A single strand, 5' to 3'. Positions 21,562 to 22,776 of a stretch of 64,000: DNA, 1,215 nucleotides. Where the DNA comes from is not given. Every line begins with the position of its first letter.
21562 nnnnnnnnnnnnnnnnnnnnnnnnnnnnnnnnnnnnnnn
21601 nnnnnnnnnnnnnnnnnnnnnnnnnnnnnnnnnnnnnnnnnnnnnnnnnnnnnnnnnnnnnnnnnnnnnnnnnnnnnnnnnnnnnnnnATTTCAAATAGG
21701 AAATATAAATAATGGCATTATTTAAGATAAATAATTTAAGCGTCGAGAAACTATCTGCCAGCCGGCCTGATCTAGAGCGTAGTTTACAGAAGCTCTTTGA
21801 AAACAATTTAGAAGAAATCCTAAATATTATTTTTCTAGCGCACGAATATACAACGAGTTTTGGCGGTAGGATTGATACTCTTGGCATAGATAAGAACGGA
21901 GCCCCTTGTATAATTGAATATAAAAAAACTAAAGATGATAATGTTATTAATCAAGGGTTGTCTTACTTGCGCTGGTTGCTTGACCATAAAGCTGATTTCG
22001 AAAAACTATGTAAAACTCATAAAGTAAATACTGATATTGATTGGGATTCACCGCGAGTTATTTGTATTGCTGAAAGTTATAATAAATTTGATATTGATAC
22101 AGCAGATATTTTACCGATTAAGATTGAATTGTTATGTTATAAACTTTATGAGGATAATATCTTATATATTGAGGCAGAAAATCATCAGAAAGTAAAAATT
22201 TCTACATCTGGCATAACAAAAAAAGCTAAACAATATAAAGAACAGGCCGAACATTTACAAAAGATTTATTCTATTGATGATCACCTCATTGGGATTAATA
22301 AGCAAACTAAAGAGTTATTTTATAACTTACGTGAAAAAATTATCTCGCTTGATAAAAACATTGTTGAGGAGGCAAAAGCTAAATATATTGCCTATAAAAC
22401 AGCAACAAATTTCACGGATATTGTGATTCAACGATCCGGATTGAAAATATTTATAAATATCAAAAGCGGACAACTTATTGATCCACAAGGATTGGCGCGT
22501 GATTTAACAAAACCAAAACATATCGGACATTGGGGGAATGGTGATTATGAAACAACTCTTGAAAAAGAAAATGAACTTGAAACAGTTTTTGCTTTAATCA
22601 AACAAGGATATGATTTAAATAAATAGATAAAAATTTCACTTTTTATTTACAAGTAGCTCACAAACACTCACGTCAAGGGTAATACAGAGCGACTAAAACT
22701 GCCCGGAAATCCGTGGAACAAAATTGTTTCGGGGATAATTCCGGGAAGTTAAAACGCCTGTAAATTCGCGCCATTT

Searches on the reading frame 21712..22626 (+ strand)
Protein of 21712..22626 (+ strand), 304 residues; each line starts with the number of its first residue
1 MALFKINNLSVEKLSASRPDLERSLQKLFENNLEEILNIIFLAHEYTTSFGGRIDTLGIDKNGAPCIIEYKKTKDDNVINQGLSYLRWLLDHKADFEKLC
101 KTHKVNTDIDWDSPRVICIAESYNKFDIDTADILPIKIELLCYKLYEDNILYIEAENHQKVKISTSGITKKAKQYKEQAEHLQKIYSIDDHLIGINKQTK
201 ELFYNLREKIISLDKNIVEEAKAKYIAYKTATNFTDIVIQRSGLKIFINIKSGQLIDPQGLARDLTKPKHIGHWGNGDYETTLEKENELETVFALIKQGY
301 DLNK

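Call 3: search_protein_families(library=pfam, proteins=[window:21712-22626:+], max_evalue=0.01)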
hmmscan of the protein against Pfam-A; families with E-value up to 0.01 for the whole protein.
window:21712-22626:+ (304 aa): 2 families
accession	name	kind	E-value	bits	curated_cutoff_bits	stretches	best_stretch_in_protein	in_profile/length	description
PF18899.5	DUF5655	-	6.9e-10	39.4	24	1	189-303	2-109/109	Domain of unknown function (DUF5655)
PF01939.22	NucS_C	-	0.0075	16.7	24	0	42-86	23-67/124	Endonuclease NucS C-terminal domain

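Call 5: search_protein_families(library=padloc, proteins=[window:21712-22626:+], max_evalue=0.01)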
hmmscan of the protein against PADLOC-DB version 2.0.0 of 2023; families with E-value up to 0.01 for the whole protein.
window:21712-22626:+ (304 aa): 6 families
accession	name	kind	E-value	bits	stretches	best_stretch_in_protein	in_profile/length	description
PDLC04946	PDC-S18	-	4.7e-90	300.2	1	2-301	22-321/365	-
PDLC04945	PDC-S18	-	4.2e-75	250.9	1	1-300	1-301/302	-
PDLC04916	PDC-S11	-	3.8e-10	37.4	1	2-103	6-109/358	-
PDLC04944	PDC-S18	-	1.8e-08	32.1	1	22-231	23-233/307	-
PDLC04915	PDC-S11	-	5e-08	30.6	1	6-104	6-111/379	-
PDLC04909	PDC-S11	-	7.5e-05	20.5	1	1-76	1-84/347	-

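Call 7: search_protein_families(library=ncbifam, proteins=[window:21712-22626:+], max_evalue=0.01)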
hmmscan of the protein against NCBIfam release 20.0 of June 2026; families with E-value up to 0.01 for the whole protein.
window:21712-22626:+ (304 aa): 1 family
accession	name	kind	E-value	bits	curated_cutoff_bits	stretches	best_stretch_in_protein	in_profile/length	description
NF003270.0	PRK04247.1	equivalog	0.001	18.2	216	1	41-92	150-201/250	endonuclease NucS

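Call 12: find_homologous_proteins(query=window:21712-22626:+)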
Query window:21712-22626:+ (304 aa): 2735 proteins with E <= 0.001 among 3701 candidates; the best 120 are listed.
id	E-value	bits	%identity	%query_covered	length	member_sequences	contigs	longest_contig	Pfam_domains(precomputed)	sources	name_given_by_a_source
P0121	3.1e-198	675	100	100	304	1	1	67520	PF18899.6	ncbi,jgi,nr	ncbi:MAG: DUF5655 domain-containing protein [Candidatus Margulisbacteria bacterium]|jgi:predicted tr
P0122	4.8e-153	527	78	100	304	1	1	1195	PF18899.6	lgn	-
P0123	9.0e-153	526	77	100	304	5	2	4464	PF18899.6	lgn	-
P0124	3.0e-151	521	78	100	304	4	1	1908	PF18899.6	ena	-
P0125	3.9e-151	520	77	100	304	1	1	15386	PF18899.6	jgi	jgi:predicted transport protein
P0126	4.7e-151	520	76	100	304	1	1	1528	PF18899.6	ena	-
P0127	4.7e-151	520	76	100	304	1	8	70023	PF18899.6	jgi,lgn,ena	-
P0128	9.1e-151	519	76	100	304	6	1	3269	PF18899.6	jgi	jgi:predicted transport protein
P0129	9.1e-151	519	77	100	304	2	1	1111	PF18899.6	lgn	-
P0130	9.2e-151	519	76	100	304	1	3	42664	PF18899.6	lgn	-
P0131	9.4e-151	519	76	100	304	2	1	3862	PF18899.6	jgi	-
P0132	1.0e-150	519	76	100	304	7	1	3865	PF18899.6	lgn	-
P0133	1.1e-150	519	77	100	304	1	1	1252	PF18899.6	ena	-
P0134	1.2e-150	519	77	100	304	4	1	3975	PF18899.6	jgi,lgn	-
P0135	1.7e-150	518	76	100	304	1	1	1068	PF18899.6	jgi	-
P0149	1.8e-149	515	76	100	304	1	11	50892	PF18899.6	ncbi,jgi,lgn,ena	jgi:predicted transport protein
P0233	8.6e-143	493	72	100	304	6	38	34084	PF18899.6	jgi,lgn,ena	-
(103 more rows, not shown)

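Call 13: find_related_loci(query=window:21712-22626:+, collection=genome_contigs, flank=10000)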
Query window:21712-22626:+ (304 aa) in genome_contigs; peptide patterns used: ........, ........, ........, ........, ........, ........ (x = any residue, [..] = any of these).
588 stretches matched a pattern; 505 encode a relative of the query (tblastn E <= 1e-3); the best 80 are kept; 80 distinct loci.
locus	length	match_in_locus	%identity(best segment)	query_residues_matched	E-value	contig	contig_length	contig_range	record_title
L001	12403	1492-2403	78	1-304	4e-162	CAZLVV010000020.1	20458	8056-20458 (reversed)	MAG TPA_asm: uncultured Gammaproteobacteria bacterium isolate binchicken_co246_359 genome assembly, contig: NODE_3284_le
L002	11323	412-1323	78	1-304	8e-162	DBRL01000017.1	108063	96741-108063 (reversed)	MAG TPA_asm: Candidatus Peregrinibacteria bacterium UBA1369 UBA1369_contig_6713, whole genome shotgun sequence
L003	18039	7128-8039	78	1-304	1e-160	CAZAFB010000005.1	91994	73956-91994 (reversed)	MAG TPA_asm: uncultured Bdellovibrionales bacterium isolate binchicken_co20_187 genome assembly, contig: NODE_646_length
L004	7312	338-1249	75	1-304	4e-157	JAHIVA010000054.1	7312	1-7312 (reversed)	MAG: Patescibacteria group bacterium isolate MM_PC_MetaG.mb.47 MM_PC_MetaG.mb.47_k141_1582447, whole genome shotgun sequ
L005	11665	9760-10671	77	1-304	9e-157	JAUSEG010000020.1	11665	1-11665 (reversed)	MAG: bacterium isolate E14_maxbin.173 E14_k141_530174, whole genome shotgun sequence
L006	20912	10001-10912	75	1-304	2e-156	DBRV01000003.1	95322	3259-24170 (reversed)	MAG TPA_asm: Candidatus Falkowbacteria bacterium UBA1359 UBA1359_contig_711, whole genome shotgun sequence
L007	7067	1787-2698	75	1-304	2e-156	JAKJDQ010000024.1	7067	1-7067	MAG: Patescibacteria group bacterium isolate UR.bin45 UR_contig_34463, whole genome shotgun sequence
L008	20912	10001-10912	74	1-304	4e-155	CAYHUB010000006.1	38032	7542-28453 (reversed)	MAG TPA_asm: uncultured Candidatus Saccharibacteria bacterium isolate ERP119705_co16_321 genome assembly, contig: NODE_8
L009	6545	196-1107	75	1-304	4e-155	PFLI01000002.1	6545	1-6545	MAG: Candidatus Roizmanbacteria bacterium CG_4_10_14_0_8_um_filter_33_9 CG_4_10_14_0.8_um_filter_scaffold_8496_c, whole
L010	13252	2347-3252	75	1-304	3e-154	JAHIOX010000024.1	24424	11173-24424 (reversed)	MAG: Patescibacteria group bacterium isolate KR13_S3.mb.30 KR13_S3.mb.30_k141_520660, whole genome shotgun sequence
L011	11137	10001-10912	77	1-304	4e-154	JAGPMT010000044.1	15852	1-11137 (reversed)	MAG: Phycisphaerae bacterium isolate Gw_SlDig_bin_36 Gw_SlDig_6554_length_15852_cov_7.592878, whole genome shotgun seque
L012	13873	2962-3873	75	1-304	2e-154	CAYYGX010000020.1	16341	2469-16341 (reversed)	MAG TPA_asm: uncultured Gammaproteobacteria bacterium isolate SRP090828_co2_164 genome assembly, contig: NODE_1195_lengt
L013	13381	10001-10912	76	1-304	7e-154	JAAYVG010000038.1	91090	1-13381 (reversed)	MAG: Elusimicrobia bacterium isolate AS27yjCOA_32 148520_AS27, whole genome shotgun sequence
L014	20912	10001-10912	74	1-304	2e-153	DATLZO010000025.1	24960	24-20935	MAG TPA_asm: Candidatus Paceibacterota bacterium isolate SMAG_U13300 k141_432182, whole genome shotgun sequence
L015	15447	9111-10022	73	1-304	7e-153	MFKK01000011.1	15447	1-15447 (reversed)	MAG: Candidatus Jorgensenbacteria bacterium RIFCSPLOWO2_01_FULL_45_25b rifcsplowo2_01_scaffold_22430, whole genome shotg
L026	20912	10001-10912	69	1-304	2e-143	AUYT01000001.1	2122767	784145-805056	MAG: candidate division Zixibacteria bacterium RBG-1 RBG1_1C00001, whole genome shotgun sequence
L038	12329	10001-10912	64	1-304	3e-132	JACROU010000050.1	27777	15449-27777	MAG: Candidatus Omnitrophota bacterium isolate NC_groundwater_1969_Pr3_S-0.2um_47_3 scaffold_83686, whole genome shotgun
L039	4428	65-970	65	1-303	3e-133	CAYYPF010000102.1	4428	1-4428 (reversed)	MAG TPA_asm: Candidatus Micrarchaeota archaeon isolate binchicken_co387_57 genome assembly, contig: NODE_28948_length_44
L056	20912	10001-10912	62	1-304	3e-123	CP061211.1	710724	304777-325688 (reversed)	MAG: Candidatus Pacearchaeota archaeon isolate Pace33H chromosome, complete genome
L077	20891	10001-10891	62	1-304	5e-119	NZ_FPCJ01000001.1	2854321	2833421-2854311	Thermoflavifilum thermophilum strain DSM 14807, whole genome shotgun sequence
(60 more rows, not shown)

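Call 18: search_protein_families(library=pfam, alignment_id=A1, max_evalue=0.00001)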
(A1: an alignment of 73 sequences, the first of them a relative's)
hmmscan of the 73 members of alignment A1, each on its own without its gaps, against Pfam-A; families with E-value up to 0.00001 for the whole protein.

A. member 1, L001:2636-3409:+ (258 aa): 2 families
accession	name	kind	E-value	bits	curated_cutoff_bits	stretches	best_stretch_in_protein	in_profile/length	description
PF06044.18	DpnI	-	1e-80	270.2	26.7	1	3-183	1-182/183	Dam-replacing family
PF17726.7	DpnI_C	-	5.9e-31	106.9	23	1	189-255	2-68/70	Dam-replacing HTH domain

B. families by the number of members that match (of 73 scanned): 47 families (the first 25 are shown)
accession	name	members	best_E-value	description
PF02384.22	N6_Mtase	12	4.2e-115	N-6 DNA Methylase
PF01555.25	N6_N4_Mtase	8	8.3e-60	DNA methylase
PF13588.12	HSDR_N_2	7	5e-24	Type I restriction enzyme R protein N terminus (HSDR_N)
PF07669.17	Eco57I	7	2.5e-16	Eco57I restriction-modification methylase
PF13651.11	EcoRI_methylase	5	4.4e-142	Adenine-specific methyltransferase EcoRI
PF01170.24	UPF0020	5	7.2e-10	RMKL-like, methyltransferase domain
PF12161.14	HsdM_N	4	8.6e-20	HsdM N-terminal domain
PF20473.4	MmeI_Mtase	4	1.2e-10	MmeI, DNA-methyltransferase domain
PF02086.21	MethyltransfD12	3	5.1e-63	D12 class N6 adenine-specific DNA methyltransferase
PF06044.18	DpnI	2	8.8e-81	Dam-replacing family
PF04002.20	RadC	2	5.6e-43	RadC-like JAB domain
PF17726.7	DpnI_C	2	5.9e-31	Dam-replacing HTH domain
PF20582.4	UPF0758_N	2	2.2e-27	UPF0758 N-terminal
PF00239.26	Resolvase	2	1.2e-20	Resolvase, N terminal domain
PF07508.19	Recombinase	2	2.4e-18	Recombinase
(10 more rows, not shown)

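Call 23: search_protein_families(library=pfam, proteins=[L013:1574-3541:+, L013:3545-4945:+, L013:4942-6060:+, L013:6101-8743:+, L013:8971-9996:+, L013:10950-11879:+, L013:11889-12923:-, L038:5164-8217:+, L038:8219-9985:+, L038:10932-12329:+], max_evalue=0.0001)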
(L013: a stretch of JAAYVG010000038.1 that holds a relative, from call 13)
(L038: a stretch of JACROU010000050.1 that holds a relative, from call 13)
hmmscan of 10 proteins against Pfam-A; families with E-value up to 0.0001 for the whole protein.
L013:1574-3541:+ (655 aa): 1 family
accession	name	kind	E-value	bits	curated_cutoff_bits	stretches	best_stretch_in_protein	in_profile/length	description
PF01555.25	N6_N4_Mtase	-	1.3e-37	130.4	26.7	1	114-477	1-213/221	DNA methylase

L013:3545-4945:+ (466 aa): 1 family
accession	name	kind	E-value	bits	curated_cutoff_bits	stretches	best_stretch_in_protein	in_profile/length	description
PF02195.25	ParB_N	-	7.6e-15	55.2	26.3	1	17-102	4-82/95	ParB N-terminal domain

L013:4942-6060:+ (372 aa): 0 families

L013:6101-8743:+ (880 aa): 3 families
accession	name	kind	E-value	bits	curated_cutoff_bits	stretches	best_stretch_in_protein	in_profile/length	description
PF19778.5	RE_endonuc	-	1e-34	119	23.4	1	771-875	2-107/108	Endonuclease domain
PF04851.21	ResIII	-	1.5e-16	61.2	22.5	1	55-239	20-163/164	Type III restriction enzyme, res subunit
PF00270.35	DEAD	-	3.8e-07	30.4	26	1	74-239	10-161/167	DEAD/DEAH box helicase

L013:8971-9996:+ (341 aa): 2 families
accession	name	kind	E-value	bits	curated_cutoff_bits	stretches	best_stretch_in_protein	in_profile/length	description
PF06250.17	YhcG_C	-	7.6e-66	221.2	32.5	1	176-330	1-157/157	YhcG PDDEXK nuclease domain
PF17761.7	DUF1016_N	-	5e-46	156.7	32.8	1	17-153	1-137/137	DUF1016 N-terminal domain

L013:10950-11879:+ (309 aa): 4 families
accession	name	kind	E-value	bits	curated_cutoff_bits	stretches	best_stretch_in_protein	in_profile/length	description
PF04471.18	Mrr_cat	-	2.6e-31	108.5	21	1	86-198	1-115/115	Restriction endonuclease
PF01396.24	Zn_ribbon_Top1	-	4.3e-10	39.7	32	1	270-308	4-37/39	Topoisomerase DNA binding C4 zinc finger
PF22722.2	NA-iREase1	-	7.2e-08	32.8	27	1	94-196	1-106/106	NACHT-associated inactive Restriction Endonuclease 1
PF13156.12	Mrr_cat_2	-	3.8e-07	30.5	22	1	116-195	26-111/127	Restriction endonuclease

L013:11889-12923:- (344 aa): 0 families

L038:5164-8217:+ (1017 aa): 3 families
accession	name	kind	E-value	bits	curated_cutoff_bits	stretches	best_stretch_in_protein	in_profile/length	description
PF07669.17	Eco57I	-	6e-44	150.6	25.3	1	451-647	1-171/171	Eco57I restriction-modification methylase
PF02384.22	N6_Mtase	-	8.1e-11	42.2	20.4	1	544-711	123-283/311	N-6 DNA Methylase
PF20473.4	MmeI_Mtase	-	9.7e-09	35.2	27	1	383-572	15-161/259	MmeI, DNA-methyltransferase domain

L038:8219-9985:+ (588 aa): 3 families
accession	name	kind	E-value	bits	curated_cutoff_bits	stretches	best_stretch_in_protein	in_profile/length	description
PF22837.1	M_Eco57I_C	-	8.2e-35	121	27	1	264-437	4-177/283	Type II methyltransferase M.Eco57I, C-terminal domain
PF02384.22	N6_Mtase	-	4.7e-16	59.4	20.4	1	7-240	21-249/311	N-6 DNA Methylase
PF07669.17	Eco57I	-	4.1e-14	53.5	25.3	1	94-204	69-163/171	Eco57I restriction-modification methylase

L038:10932-12329:+ (466 aa): 4 families
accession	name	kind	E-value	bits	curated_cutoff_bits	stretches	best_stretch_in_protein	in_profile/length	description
PF13175.12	AAA_15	-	6.7e-28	98.8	32.1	2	196-335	239-374/374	AAA ATPase domain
PF13304.12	AAA_21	-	1.5e-21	78.2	27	1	37-335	1-303/304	AAA domain, putative AbiEii toxin, Type IV TA system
PF02463.25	SMC_N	-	1.4e-08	34.9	40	0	31-57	20-46/220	RecF/RecN/SMC N terminal domain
PF13476.12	AAA_23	-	6.8e-08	33.8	27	1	5-235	1-177/201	AAA domain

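Call 29: search_protein_families(library=pfam, alignment_id=A2, max_evalue=0.00001)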
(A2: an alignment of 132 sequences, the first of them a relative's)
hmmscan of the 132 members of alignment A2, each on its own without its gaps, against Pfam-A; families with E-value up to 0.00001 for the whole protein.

A. member 1, L001:680-1213:- (178 aa): 0 families

B. families by the number of members that match (of 132 scanned): 113 families (the first 25 are shown)
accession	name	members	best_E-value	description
PF00239.26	Resolvase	10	4.4e-23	Resolvase, N terminal domain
PF13408.12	Zn_ribbon_recom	10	7.3e-12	Recombinase zinc beta ribbon domain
PF07508.19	Recombinase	9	3.5e-16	Recombinase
PF07669.17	Eco57I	3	6e-44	Eco57I restriction-modification methylase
PF02384.22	N6_Mtase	3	6.6e-38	N-6 DNA Methylase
PF02661.23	Fic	3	1.5e-15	Fic/DOC family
PF20473.4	MmeI_Mtase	2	8.2e-91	MmeI, DNA-methyltransferase domain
PF10881.14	DUF2726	2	5.5e-33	Protein of unknown function (DUF2726)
PF01551.29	Peptidase_M23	2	1.8e-30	Peptidase family M23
PF01476.26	LysM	2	2.5e-30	LysM domain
PF02086.21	MethyltransfD12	2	8e-23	D12 class N6 adenine-specific DNA methyltransferase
PF01541.30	GIY-YIG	2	3.5e-16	GIY-YIG catalytic domain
PF23473.1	LysM3_LYK4_5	2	5e-12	LYK4/5 LysM3 domain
PF18628.8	P2_N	2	9.6e-07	Viral coat protein P2 N-terminal domain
PF07719.23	TPR_2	2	1.5e-06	Tetratricopeptide repeat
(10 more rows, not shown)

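Call 30: search_protein_families(library=pfam, alignment_id=A3, max_evalue=0.00001)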
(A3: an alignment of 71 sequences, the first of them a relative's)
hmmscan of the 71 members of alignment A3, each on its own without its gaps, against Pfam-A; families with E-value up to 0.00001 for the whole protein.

A. member 1, L001:3573-4025:+ (151 aa): 1 family
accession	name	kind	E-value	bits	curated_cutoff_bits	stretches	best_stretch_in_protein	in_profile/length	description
PF22518.2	DUF6997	-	2.5e-49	168.2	27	1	4-146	27-174/175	Domain of unknown function (DUF6997)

B. families by the number of members that match (of 71 scanned): 65 families (the first 25 are shown)
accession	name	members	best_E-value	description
PF01420.25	Methylase_S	8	7.9e-53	Type I restriction modification DNA specificity domain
PF01555.25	N6_N4_Mtase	5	2e-40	DNA methylase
PF03235.19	GmrSD_N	4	7.7e-21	GmrSD restriction endonuclease, N-terminal domain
PF01844.29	HNH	4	9.9e-13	HNH endonuclease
PF04556.18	DpnII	3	3e-95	DpnII restriction endonuclease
PF22518.2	DUF6997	3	2.8e-51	Domain of unknown function (DUF6997)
PF02086.21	MethyltransfD12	3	1.1e-40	D12 class N6 adenine-specific DNA methyltransferase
PF00437.27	T2SSE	2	3.3e-227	Type II/IV secretion system protein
PF08002.16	DUF1697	2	4e-34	Protein of unknown function (DUF1697)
PF04851.21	ResIII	2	5.3e-22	Type III restriction enzyme, res subunit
PF02976.21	MutH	2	9.3e-17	DNA mismatch repair enzyme MutH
PF13401.12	AAA_22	2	4e-11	AAA domain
PF20720.3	nSTAND3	2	1.6e-09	Novel STAND NTPase 3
PF25199.1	nSTAND_NTPase5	2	3.6e-09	Novel STAND NTPase 5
PF14279.12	HNH_5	2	1.9e-08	HNH endonuclease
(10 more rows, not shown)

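Call 42: search_solved_structures(query=A5, max_evalue=1, show_alignments=3)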
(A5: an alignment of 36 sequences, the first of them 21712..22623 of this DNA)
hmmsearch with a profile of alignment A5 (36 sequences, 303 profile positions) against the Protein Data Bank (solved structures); distinct sequences matched with E-value up to 1: 1.
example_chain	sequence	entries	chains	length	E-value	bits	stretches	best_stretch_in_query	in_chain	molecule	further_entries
3aqy_A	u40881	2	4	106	0.89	11.7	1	259-298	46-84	Beta-1,3-glucan-binding protein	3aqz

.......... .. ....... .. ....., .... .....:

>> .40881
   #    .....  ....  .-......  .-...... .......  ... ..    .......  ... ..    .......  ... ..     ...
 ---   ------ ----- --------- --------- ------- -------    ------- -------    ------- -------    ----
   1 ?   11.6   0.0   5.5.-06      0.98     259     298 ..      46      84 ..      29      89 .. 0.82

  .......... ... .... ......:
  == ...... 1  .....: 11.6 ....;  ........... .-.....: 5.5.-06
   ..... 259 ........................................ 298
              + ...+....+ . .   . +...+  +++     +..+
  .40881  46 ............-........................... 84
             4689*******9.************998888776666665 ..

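Call 51: predict_structure(alignment_id=A6)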
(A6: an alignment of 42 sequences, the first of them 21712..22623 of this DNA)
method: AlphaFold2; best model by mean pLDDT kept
length: 304 residues; sequences in the alignment: 42
mean_pLDDT: 71.4   pTM: 0.42
mean pLDDT of the five models: 71.4, 70.4, 68.2, 66.9, 64.8
residues with pLDDT >= 90: 70; 70-90: 109; 50-70: 47; < 50: 78
segments of 3 or more residues with pLDDT < 50: 1-5, 8-16, 122-183
pLDDT, mean of each block of 10 residues (from residue 1): 47 48 58 71 78 81 82 65 78 87 86 75 44 44 41 37 39 38 68 92 96 92 90 90 92 87 77 64 94 95 85
secondary structure, 60 per line:
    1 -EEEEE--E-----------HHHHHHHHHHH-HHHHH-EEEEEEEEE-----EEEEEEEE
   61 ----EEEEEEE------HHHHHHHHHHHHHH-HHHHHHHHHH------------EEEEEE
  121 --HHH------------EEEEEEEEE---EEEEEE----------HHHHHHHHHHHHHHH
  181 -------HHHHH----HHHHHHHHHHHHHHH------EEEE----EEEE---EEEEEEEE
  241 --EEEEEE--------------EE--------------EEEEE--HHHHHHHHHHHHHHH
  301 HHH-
elements in order: E2-6 H21-31 H33-37 E39-47 E53-60 E65-71 H78-91 H93-102 E115-120 E138-146 E150-155 H166-180 H188-192 H197-211 E218-221 E226-229 E233-240 E243-248 E279-283 H286-303
